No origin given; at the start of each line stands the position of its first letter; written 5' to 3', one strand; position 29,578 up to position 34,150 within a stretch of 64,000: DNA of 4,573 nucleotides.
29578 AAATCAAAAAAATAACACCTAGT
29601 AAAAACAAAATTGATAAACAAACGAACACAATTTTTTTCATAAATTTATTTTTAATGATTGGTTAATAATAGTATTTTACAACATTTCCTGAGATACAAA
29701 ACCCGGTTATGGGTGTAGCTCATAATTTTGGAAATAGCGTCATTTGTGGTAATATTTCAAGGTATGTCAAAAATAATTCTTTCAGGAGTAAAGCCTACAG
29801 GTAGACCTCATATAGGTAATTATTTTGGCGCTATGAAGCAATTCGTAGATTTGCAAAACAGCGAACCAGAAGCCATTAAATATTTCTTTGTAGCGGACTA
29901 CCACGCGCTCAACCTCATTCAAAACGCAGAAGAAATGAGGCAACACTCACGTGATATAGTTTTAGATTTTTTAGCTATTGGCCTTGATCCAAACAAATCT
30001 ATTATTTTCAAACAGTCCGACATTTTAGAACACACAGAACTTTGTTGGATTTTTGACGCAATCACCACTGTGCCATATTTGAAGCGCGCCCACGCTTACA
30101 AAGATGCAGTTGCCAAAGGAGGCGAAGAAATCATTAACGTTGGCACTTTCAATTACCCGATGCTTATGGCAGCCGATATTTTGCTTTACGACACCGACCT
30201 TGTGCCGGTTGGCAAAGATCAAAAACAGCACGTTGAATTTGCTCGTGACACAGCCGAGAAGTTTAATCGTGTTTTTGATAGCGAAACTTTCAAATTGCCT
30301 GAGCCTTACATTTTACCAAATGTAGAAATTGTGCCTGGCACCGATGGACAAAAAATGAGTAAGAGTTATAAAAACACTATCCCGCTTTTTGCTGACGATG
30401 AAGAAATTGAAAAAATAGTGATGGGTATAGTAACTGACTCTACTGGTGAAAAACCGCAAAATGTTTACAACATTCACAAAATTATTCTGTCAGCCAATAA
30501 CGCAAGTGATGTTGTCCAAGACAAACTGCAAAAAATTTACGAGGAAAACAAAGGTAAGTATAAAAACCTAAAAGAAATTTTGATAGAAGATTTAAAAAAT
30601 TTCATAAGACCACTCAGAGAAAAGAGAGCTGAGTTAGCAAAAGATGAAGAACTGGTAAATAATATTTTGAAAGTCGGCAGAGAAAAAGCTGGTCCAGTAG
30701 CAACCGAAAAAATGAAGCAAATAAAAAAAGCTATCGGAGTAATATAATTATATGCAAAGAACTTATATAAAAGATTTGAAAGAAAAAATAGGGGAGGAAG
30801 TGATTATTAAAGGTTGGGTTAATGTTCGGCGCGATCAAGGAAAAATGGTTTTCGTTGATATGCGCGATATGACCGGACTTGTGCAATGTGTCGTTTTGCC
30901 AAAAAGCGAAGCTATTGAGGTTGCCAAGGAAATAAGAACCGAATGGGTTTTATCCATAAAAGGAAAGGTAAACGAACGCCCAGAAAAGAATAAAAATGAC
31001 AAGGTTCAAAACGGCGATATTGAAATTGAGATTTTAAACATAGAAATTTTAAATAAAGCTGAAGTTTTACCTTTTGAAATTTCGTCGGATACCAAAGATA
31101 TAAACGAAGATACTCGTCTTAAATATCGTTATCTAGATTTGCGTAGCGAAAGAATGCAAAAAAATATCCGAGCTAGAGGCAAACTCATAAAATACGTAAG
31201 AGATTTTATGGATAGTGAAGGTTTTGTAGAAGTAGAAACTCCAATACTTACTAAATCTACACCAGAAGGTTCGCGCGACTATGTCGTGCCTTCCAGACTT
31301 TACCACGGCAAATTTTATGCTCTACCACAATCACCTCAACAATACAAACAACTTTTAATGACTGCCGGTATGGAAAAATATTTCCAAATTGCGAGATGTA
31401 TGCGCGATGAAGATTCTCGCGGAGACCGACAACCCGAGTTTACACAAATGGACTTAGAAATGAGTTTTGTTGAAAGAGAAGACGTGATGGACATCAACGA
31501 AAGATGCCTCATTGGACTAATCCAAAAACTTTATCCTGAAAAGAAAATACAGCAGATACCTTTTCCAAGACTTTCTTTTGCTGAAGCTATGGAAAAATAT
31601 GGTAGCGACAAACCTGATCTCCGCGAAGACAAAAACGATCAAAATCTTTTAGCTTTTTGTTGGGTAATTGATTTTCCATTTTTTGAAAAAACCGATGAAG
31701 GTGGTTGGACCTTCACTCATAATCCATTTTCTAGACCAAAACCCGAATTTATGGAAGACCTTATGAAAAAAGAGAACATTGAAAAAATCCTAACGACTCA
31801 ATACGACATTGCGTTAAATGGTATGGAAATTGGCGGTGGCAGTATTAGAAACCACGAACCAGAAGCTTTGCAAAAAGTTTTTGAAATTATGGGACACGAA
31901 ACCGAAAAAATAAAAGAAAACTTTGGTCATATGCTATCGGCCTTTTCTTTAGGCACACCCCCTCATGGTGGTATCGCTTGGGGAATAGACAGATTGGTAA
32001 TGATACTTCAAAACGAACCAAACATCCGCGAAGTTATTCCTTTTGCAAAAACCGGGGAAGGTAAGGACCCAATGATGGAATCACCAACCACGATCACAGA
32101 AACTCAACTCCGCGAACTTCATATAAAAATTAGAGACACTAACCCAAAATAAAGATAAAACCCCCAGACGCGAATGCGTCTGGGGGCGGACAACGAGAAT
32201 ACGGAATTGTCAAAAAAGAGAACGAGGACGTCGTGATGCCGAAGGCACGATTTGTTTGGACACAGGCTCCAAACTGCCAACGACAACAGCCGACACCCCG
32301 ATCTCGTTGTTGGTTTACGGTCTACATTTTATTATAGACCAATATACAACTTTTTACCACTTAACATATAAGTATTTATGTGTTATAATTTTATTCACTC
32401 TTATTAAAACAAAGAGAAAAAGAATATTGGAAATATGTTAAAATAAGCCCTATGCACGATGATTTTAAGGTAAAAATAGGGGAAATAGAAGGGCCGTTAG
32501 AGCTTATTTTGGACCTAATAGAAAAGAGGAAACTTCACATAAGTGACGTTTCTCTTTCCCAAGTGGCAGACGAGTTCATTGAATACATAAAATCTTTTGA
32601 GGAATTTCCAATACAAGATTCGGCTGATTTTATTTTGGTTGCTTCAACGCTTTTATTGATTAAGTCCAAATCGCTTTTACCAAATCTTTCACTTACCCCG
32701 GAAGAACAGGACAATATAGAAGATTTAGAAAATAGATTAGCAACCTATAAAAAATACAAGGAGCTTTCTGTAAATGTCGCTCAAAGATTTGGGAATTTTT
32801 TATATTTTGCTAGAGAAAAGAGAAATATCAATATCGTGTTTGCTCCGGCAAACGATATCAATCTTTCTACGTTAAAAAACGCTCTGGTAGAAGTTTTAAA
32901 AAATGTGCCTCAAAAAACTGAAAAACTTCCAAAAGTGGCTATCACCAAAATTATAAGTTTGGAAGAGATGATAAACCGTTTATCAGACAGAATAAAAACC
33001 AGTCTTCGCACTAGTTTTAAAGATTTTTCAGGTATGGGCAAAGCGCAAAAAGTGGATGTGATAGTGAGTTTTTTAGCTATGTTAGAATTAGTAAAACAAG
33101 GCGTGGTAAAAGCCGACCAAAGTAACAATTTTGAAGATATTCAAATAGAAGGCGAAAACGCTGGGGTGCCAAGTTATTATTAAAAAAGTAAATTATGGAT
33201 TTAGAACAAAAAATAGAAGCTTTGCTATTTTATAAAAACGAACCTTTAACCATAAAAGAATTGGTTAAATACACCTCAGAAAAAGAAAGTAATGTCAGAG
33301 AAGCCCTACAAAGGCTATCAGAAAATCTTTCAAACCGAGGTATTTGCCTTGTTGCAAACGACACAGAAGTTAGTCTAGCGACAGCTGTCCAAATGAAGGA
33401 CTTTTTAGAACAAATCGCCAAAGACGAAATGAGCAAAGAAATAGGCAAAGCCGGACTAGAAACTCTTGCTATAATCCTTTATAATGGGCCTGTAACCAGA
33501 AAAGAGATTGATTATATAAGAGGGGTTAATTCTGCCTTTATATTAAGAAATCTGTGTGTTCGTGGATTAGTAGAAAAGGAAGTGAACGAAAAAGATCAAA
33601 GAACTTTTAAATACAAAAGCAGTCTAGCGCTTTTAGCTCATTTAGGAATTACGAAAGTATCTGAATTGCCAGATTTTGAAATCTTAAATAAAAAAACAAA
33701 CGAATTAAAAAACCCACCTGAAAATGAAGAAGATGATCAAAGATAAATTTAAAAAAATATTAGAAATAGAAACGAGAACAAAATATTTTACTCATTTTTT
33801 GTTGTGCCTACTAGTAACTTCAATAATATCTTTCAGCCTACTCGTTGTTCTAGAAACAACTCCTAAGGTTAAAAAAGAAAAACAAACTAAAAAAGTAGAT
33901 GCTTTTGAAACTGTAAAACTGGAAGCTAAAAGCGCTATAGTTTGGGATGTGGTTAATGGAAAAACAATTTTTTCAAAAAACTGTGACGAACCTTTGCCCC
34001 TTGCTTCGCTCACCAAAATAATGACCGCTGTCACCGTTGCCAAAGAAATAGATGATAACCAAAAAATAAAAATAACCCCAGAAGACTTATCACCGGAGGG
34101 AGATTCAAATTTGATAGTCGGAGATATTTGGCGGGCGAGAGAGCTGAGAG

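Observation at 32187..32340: GC-rich, helix-rich intergenic element after aspS: candidate structured ncRNA (~120-150 nt)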

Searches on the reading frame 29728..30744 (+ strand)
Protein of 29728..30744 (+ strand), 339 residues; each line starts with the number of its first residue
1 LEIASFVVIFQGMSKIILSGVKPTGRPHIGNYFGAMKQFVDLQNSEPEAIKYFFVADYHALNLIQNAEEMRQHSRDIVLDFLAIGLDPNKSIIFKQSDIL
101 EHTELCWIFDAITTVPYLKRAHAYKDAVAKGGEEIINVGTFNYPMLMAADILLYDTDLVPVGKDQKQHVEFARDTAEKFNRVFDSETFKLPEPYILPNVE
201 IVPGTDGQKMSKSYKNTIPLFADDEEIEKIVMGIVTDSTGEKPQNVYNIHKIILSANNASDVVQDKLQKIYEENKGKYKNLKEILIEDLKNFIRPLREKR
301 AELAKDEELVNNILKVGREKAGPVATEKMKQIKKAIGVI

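Call 9: search_protein_families(library=pfam, proteins=[window:29728-30744:+])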
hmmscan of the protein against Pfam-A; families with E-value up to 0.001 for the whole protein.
window:29728-30744:+ (339 aa): 1 family
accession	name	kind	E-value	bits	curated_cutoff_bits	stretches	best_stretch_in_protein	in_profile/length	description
PF00579.31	tRNA-synt_1b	-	9.5e-60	202.8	21.1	1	16-287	7-285/292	tRNA synthetases class I (W and Y)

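Call 62: search_protein_families(library=ncbifam, proteins=[window:29728-30744:+])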
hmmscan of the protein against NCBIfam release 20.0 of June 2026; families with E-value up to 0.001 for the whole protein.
window:29728-30744:+ (339 aa): 11 families
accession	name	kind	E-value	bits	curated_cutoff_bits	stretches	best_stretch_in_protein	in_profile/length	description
NF009207.0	PRK12556.1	equivalog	6.9e-93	311.1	479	1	14-338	3-331/332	tryptophan--tRNA ligase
NF008923.0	PRK12284.1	equivalog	1.2e-83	281.4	597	1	14-338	2-331/431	tryptophan--tRNA ligase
TIGR00233.1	trpS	equivalog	3.9e-83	279.5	176.75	1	14-337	2-327/328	tryptophan--tRNA ligase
NF008922.0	PRK12283.1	equivalog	7.8e-65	219.3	572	2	14-186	3-174/400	tryptophan--tRNA ligase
NF006330.0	PRK08560.1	equivalog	7.4e-22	77.8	220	1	20-305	38-333/342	tyrosine--tRNA ligase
NF008925.0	PRK12285.1-2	equivalog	2.9e-17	62.7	451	1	16-237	64-279/365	tryptophan--tRNA ligase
NF008928.0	PRK12285.1-5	equivalog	4.1e-13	48.7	891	1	16-180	94-253/530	tryptophan--tRNA ligase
NF008927.0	PRK12285.1-4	equivalog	6.7e-13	48.4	478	1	12-304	71-363/385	tryptophan--tRNA ligase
NF008926.0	PRK12285.1-3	equivalog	3.6e-10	39.3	320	1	16-180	67-229/429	tryptophan--tRNA ligase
TIGR00234.1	tyrS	equivalog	1.1e-09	37.9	113.8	1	18-230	39-248/406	tyrosine--tRNA ligase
NF008924.0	PRK12285.1-1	equivalog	1.2e-09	37.9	644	1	66-305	125-360/381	tryptophan--tRNA ligase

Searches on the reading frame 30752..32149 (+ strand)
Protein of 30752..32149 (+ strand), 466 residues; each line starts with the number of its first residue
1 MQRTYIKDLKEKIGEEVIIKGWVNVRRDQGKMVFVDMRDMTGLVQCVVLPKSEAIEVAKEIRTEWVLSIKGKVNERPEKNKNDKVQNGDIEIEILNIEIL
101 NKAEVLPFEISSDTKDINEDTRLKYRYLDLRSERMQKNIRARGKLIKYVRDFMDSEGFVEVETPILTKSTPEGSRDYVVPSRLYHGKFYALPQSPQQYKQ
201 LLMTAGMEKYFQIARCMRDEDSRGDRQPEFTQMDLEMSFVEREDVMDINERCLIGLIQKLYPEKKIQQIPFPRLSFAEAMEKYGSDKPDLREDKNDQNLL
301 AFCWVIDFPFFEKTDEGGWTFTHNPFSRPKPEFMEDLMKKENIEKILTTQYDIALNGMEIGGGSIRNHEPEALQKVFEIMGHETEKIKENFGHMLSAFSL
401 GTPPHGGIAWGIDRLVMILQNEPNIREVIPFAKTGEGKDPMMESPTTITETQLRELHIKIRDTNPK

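Call 9: search_protein_families(library=pfam, proteins=[window:30752-32149:+])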
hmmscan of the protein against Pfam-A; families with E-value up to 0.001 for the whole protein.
window:30752-32149:+ (466 aa): 3 families
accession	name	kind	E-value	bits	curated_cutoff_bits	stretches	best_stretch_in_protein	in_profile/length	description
PF00152.25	tRNA-synt_2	-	1.4e-114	382.8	25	1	118-434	1-307/308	tRNA synthetases class II (D, K and N)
PF01336.31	tRNA_anti-codon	-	5.8e-17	61.8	27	1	17-100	1-75/75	OB-fold nucleic acid binding domain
PF01409.25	tRNA-synt_2d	-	0.00099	19.1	19.8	0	72-264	25-157/246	tRNA synthetases class II core domain (F)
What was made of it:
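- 30752..32152 (+): aspS (aspartate--tRNA ligase, 466 aa, bacterial type without the GAD insertion), the upstream flanking gene. Pfam tRNA-synt_2 plus OB anticodon-binding domain (call 9).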

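Call 13: find_related_loci(query=window:30752-32149:+, collection=genome_contigs, flank=4000)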
Query window:30752-32149:+ (466 aa) in genome_contigs; peptide patterns used: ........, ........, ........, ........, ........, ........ (x = any residue, [..] = any of these).
600 stretches matched a pattern (row limit reached: there are more); 566 encode a relative of the query (tblastn E <= 1e-3); the best 80 are kept; 80 distinct loci.
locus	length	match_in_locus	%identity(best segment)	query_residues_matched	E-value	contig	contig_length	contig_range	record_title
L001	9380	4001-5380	76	2-460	0e+0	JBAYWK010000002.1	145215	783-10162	MAG: Candidatus Paceibacterota bacterium isolate SO_2016_LW3_81 scaffold00158_LW162_2016, whole genome shotgun sequence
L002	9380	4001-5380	74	1-460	0e+0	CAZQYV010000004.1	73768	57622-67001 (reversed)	MAG TPA_asm: uncultured Candidatus Saccharibacteria bacterium isolate SRP286056_co1_693 genome assembly, contig: NODE_29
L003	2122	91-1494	71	1-460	0e+0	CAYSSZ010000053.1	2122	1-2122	MAG TPA_asm: uncultured Candidatus Saccharibacteria bacterium isolate SRP192927_co6_844 genome assembly, contig: NODE_16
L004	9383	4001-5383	70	1-460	0e+0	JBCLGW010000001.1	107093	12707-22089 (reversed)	Parcubacteria group bacterium isolate SLM_LV1_02b-J04 Node_1_length_107093_cov_87.409696, whole genome shotgun sequence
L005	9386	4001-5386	72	1-460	0e+0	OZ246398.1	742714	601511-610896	MAG: uncultured Candidatus Saccharibacteria bacterium isolate SRP292972_co1_38 genome assembly, chromosome: 1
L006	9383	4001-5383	71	1-460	0e+0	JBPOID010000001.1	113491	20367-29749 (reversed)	MAG: Candidatus Tayloriibacteriota bacterium isolate MAG_71 c_000000444521, whole genome shotgun sequence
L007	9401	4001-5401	69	2-460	0e+0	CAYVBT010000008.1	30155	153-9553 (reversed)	MAG TPA_asm: uncultured Candidatus Saccharibacteria bacterium isolate binchicken_co113_107 genome assembly, contig: NODE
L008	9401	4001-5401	69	2-460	0e+0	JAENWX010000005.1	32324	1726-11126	MAG: Candidatus Paceibacterota bacterium isolate 5_8_m_bin13 k141_706032_length_32324_cov_90.9314, whole genome shotgun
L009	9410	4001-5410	69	3-464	0e+0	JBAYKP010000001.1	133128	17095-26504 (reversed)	MAG: Candidatus Paceibacterota bacterium isolate SO_2016_GW1_82 scaffold00292_OW334_2016, whole genome shotgun sequence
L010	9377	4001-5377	69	3-460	0e+0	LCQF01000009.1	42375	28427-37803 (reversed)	MAG: Parcubacteria group bacterium GW2011_GWA2_49_9 UY50_C0009, whole genome shotgun sequence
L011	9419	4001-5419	68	1-466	0e+0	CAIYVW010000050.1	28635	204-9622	uncultured bacterium isolate AlinenLipids_bin-9791 genome assembly, contig: bin-9791:50/52, whole genome shotgun sequenc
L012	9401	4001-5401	69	2-460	0e+0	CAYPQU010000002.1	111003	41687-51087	MAG TPA_asm: uncultured Candidatus Saccharibacteria bacterium isolate SRP263991_co4_304 genome assembly, contig: NODE_89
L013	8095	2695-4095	68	2-460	0e+0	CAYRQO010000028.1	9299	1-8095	MAG TPA_asm: uncultured Candidatus Saccharibacteria bacterium isolate SRP286056_co1_511 genome assembly, contig: NODE_97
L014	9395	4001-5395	67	1-464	0e+0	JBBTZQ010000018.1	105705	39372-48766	MAG: Patescibacteria group bacterium isolate H41-bin181_1 H41_bin181_1_000000000018, whole genome shotgun sequence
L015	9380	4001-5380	67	1-460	0e+0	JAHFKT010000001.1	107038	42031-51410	MAG: Candidatus Yanofskybacteria bacterium isolate nzgw416 NODE_107_length_107039_cov_3.386876, whole genome shotgun seq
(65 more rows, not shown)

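Call 62: search_protein_families(library=ncbifam, proteins=[window:30752-32149:+])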
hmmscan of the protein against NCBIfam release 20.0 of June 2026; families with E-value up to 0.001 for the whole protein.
window:30752-32149:+ (466 aa): 16 families
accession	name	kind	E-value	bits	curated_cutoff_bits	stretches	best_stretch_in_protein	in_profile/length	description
NF001750.0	PRK00476.1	equivalog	3.2e-194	646.5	443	2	7-294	10-297/590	aspartate--tRNA ligase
TIGR00459.1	aspS_bact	equivalog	1.2e-176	588.6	373.85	2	1-293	2-291/586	aspartate--tRNA ligase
NF009460.0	PRK12820.1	equivalog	7.4e-133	444.2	1379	2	10-293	31-324/723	bifunctional aspartyl-tRNA synthetase/aspartyl/glutamyl-tRNA amidotransferase subunit C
NF003483.0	PRK05159.1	equivalog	1.8e-76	257.8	353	1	1-432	3-430/438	aspartate--tRNA(Asn) ligase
TIGR00458.1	aspS_nondisc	equivalog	2.9e-64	217.6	368.4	1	5-432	2-420/428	aspartate--tRNA(Asn) ligase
NF003037.0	PRK03932.1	equivalog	8.2e-46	156.9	414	2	2-263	2-265/451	asparagine--tRNA ligase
NF001756.1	PRK00484.1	subfamily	2.9e-44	151.6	468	1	9-432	46-483/488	lysine--tRNA ligase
TIGR00457.1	asnS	equivalog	1.3e-42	146.2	342.6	2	5-264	7-268/455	asparagine--tRNA ligase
TIGR00499.1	lysS_bact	equivalog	6.3e-41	140.5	427.6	1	10-433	49-491/496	lysine--tRNA ligase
NF002821.0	PRK02983.1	equivalog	4.6e-31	107.7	742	2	7-245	652-884/1102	bifunctional lysylphosphatidylglycerol synthetase/lysine--tRNA ligase LysX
NF009101.0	PRK12445.1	subfamily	1.1e-30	106.6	1026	1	12-432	63-499/505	lysine--tRNA ligase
TIGR00462.1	genX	equivalog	1.6e-21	77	286.9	2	140-288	2-147/304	EF-P lysine aminoacylase EpmA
NF005054.0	PRK06462.1-4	equivalog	6.2e-21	74.8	309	1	123-434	9-311/318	asparagine synthetase A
NF006828.0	PRK09350.1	equivalog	4.1e-19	69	264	2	135-258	12-140/325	elongation factor P--(R)-beta-lysine ligase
NF005052.0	PRK06462.1-1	equivalog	4.7e-19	68.7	368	1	106-261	18-174/353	asparagine synthetase A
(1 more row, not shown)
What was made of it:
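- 30752..32152 (+): NCBIfam aspartate--tRNA ligase equivalog, 646 bits (call 62).
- Checked: The upstream gene is aspS: NCBIfam aspartate--tRNA ligase, 646 bits against a cut-off of 443 (call 62).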

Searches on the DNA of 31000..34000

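Call 80: search_with_rna_model(model_id=R1, source=window, start=31000, end=34000, max_evalue=10, filters=off, show_alignments=2)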
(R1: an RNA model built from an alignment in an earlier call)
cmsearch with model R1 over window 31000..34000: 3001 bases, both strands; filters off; matches with E-value up to 10: 20.
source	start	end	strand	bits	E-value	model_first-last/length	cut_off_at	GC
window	32884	32937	-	13.1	0.098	1-113/113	no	0.31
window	31454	31545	-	13.1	0.1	1-113/113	no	0.35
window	31679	31737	+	8.9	0.84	1-113/113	no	0.37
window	31871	31918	-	8.1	1.3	1-113/113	no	0.27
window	32702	32788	-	8.1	1.3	1-113/113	no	0.3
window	33467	33515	-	7.4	1.9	1-113/113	no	0.33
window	31044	31077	+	6.9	2.4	1-113/113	no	0.21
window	33167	33260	-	6.6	2.8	1-113/113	no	0.22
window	32628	32692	+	6.4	3.1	1-113/113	no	0.31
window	33587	33603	-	6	3.7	1-113/113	no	0.29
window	31622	31691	-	6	3.9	1-113/113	no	0.29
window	33031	33087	-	5.5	4.8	1-113/113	no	0.39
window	32964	32992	-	5.3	5.5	1-113/113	no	0.34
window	33958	33980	-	5.1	6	1-113/113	no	0.17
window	32194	32217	-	5.1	6.1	1-113/113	no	0.33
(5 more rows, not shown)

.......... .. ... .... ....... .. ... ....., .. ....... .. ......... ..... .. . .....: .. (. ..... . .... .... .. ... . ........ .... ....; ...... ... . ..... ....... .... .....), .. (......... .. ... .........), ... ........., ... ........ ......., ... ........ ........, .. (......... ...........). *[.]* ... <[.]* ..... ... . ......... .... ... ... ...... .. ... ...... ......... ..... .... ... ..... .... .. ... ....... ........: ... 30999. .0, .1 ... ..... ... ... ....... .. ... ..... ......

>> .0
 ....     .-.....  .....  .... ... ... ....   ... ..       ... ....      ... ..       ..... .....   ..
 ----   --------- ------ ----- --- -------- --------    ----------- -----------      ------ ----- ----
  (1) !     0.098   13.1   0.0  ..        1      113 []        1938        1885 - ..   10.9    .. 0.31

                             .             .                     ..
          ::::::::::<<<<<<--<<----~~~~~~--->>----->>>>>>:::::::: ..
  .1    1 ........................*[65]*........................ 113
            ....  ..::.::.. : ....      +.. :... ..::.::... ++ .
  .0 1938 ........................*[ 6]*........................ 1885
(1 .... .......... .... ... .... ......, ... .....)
